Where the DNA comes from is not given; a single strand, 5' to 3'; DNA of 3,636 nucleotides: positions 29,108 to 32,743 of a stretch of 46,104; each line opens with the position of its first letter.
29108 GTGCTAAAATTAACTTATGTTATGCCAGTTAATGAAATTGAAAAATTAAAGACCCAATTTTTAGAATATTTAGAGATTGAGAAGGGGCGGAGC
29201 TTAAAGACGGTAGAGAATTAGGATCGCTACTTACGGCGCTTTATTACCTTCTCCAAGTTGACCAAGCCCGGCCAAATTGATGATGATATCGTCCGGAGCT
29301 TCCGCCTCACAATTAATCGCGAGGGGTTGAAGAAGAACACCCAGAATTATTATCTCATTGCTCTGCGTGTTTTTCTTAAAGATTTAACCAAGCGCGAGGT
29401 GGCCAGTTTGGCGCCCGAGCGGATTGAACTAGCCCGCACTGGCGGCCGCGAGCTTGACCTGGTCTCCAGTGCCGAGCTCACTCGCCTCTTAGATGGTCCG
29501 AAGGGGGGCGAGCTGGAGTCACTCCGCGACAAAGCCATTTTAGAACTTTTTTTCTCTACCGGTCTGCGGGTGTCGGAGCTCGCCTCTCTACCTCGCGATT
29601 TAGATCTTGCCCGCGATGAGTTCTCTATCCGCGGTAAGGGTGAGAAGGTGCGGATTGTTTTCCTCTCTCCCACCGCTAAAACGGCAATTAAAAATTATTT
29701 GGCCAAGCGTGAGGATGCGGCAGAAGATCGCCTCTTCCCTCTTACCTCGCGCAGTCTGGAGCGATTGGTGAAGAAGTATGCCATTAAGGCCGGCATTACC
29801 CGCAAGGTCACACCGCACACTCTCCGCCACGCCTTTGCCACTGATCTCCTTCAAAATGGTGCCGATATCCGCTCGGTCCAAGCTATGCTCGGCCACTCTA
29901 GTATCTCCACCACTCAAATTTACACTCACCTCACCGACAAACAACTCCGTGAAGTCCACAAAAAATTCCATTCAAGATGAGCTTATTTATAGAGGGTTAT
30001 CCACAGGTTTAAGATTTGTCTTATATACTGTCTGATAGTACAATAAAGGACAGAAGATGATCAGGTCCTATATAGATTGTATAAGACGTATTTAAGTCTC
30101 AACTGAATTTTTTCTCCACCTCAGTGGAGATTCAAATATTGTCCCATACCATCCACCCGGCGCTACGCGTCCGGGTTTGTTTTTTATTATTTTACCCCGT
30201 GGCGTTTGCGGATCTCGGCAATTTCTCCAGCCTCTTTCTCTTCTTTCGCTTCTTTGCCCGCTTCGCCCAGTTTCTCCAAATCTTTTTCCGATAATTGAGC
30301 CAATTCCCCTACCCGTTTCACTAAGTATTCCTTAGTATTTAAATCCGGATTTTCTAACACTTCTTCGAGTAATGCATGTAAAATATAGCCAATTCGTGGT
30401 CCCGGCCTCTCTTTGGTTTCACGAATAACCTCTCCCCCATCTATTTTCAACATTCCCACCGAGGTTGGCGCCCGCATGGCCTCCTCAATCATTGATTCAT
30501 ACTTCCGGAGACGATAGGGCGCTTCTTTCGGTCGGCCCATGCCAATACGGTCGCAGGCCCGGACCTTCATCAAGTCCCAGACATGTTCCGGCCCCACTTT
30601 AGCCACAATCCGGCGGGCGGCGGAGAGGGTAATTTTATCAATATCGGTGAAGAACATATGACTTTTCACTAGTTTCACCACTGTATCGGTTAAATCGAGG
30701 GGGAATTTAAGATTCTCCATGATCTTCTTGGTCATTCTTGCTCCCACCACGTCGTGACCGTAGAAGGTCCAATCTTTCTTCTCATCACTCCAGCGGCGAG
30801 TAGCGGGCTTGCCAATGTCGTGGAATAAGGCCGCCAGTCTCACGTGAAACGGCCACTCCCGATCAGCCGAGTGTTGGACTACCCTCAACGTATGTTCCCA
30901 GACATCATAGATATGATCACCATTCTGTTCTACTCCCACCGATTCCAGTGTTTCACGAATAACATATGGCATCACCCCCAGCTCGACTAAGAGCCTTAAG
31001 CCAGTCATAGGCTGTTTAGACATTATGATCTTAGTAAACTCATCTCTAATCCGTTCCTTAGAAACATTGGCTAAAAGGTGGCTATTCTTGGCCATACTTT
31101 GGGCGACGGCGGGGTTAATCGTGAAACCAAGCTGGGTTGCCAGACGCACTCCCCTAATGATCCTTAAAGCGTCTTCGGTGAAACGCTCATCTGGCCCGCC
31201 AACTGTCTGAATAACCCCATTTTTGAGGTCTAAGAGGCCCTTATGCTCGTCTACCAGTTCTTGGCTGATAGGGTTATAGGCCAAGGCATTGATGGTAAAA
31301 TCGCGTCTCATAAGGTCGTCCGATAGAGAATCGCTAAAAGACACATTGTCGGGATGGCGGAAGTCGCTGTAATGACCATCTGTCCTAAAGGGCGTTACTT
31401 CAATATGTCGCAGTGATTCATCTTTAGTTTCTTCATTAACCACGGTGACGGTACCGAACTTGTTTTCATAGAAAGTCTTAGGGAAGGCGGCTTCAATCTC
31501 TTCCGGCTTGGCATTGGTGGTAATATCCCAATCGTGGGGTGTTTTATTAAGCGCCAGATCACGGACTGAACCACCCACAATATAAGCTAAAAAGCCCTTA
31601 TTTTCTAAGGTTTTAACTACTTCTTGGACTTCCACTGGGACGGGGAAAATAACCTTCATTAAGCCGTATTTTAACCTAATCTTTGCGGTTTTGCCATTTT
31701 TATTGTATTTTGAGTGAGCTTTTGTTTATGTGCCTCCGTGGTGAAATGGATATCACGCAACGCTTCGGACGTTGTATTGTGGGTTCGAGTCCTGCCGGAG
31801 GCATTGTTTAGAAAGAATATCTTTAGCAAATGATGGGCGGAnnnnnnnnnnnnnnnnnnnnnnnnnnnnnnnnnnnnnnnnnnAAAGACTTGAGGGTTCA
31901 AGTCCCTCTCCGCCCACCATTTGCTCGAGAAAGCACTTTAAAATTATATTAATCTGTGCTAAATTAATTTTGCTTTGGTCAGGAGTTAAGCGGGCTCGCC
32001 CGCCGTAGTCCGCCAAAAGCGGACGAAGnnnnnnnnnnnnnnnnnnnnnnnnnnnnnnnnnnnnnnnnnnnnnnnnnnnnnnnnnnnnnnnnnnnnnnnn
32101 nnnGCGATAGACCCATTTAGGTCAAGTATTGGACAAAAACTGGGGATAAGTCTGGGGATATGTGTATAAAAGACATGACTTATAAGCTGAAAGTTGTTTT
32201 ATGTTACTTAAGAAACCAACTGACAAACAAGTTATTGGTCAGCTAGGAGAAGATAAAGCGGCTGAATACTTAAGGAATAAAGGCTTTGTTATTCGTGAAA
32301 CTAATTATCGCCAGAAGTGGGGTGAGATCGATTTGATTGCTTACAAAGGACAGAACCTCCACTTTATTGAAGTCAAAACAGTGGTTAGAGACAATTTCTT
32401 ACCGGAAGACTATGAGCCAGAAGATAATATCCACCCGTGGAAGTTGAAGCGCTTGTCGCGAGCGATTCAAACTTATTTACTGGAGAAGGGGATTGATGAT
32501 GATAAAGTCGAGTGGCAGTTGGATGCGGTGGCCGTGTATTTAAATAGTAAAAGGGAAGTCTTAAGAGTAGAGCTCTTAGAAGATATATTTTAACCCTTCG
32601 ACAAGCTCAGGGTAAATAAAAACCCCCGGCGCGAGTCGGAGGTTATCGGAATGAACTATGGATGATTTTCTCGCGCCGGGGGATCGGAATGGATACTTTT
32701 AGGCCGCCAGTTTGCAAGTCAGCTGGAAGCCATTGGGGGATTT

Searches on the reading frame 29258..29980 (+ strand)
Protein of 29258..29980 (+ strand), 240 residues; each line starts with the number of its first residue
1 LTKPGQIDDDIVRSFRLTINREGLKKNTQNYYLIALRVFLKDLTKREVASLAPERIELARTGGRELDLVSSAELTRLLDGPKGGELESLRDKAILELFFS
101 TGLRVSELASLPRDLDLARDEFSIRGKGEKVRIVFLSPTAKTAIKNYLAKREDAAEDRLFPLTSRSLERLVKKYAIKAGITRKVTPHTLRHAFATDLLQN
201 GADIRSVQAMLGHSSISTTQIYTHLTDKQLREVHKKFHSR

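Call 99: search_protein_families(library=pfam, proteins=[window:29258-29980:+], max_evalue=0.001)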
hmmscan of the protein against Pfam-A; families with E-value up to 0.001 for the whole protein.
window:29258-29980:+ (240 aa): 2 families
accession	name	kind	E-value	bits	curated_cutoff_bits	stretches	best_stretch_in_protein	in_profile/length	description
PF00589.27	Phage_integrase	-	9.5e-39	133.4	27.1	1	72-228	6-171/172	Phage integrase family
PF13495.12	Phage_int_SAM_4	-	3.4e-05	24.6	27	1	14-57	4-47/85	Phage integrase, N-terminal SAM-like domain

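Call 100: search_protein_families(library=ncbifam, proteins=[window:29258-29980:+], max_evalue=0.001)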
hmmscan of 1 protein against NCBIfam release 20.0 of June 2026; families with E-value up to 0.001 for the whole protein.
window:29258-29980:+ (240 aa): 12 families
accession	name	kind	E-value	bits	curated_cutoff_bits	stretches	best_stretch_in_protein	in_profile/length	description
TIGR02225.1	recomb_XerD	equivalog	3.2e-61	207.2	329.6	1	6-240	40-289/290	site-specific tyrosine recombinase XerD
TIGR02224.1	recomb_XerC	equivalog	6.1e-61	206.4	335.15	1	6-240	43-292/295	tyrosine recombinase XerC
NF001399.0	PRK00283.1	subfamily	9.8e-61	205.6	279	1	6-240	50-298/300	tyrosine recombinase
NF040815.2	recomb_XerA_Arch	equivalog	1.1e-59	202.2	220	1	3-233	34-262/263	site-specific tyrosine recombinase/integron integrase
NF002331.0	PRK01287.1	subfamily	5.7e-39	134.1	371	1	20-238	91-325/365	site-specific tyrosine recombinase XerC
TIGR02249.1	integrase_gron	subfamily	1.3e-33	116.7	265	2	162-233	237-308/315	integron integrase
NF003462.0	PRK05084.1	equivalog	5.1e-30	104.4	267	1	89-237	195-356/360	tyrosine recombinase XerS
NF011946.0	PRK15417.1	equivalog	4.1e-21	75.5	435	1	165-227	255-317/337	integron integrase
NF007371.0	PRK09871.1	subfamily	5.7e-12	45.6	222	1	89-224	26-173/198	tyrosine-type DNA invertase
NF040693.1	recomb_GmtY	equivalog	1.7e-09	37.5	340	1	167-232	374-439/441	gamma-mobile-trio recombinase GmtY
NF007370.0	PRK09870.1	subfamily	9.2e-09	35.2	221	1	68-224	12-178/200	tyrosine-type DNA invertase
NF041502.1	integrase_1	equivalog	6.3e-06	25.2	350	1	177-235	312-370/484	site-specific integrase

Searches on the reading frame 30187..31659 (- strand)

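Call 93: search_protein_families(library=pfam, proteins=[window:30187-31659:-], max_evalue=0.00001)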
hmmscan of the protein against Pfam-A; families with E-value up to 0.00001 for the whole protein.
window:30187-31659:- (490 aa): 4 families
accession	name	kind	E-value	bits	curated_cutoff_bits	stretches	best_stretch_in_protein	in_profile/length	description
PF01743.26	PolyA_pol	-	2.7e-37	128.4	23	1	25-150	1-125/126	Poly A polymerase head domain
PF12627.12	PolyA_pol_RNAbd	-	3.5e-19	68.7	22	1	178-237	1-60/64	Probable RNA and SrmB- binding site of polymerase A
PF01966.28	HD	-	1e-13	52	22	1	253-341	1-92/116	HD domain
PF13735.12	tRNA_NucTran2_2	-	4.9e-06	27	27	0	309-448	23-147/149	tRNA nucleotidyltransferase domain 2 putative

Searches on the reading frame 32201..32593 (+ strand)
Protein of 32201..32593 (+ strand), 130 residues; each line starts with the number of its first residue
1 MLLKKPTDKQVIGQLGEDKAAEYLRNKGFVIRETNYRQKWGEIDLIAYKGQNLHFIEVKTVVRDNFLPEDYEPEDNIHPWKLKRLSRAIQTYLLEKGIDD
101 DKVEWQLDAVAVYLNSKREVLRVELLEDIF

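Call 99: search_protein_families(library=pfam, proteins=[window:32201-32593:+], max_evalue=0.001)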
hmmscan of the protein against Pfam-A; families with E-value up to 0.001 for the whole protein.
window:32201-32593:+ (130 aa): 2 families
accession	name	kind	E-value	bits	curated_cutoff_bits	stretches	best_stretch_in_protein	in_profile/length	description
PF02021.23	UPF0102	-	5.2e-20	72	23.6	1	16-112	1-80/80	Uncharacterised protein family UPF0102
PF08378.17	NERD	-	0.00026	21.9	22.1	1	13-61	2-57/111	Nuclease-related domain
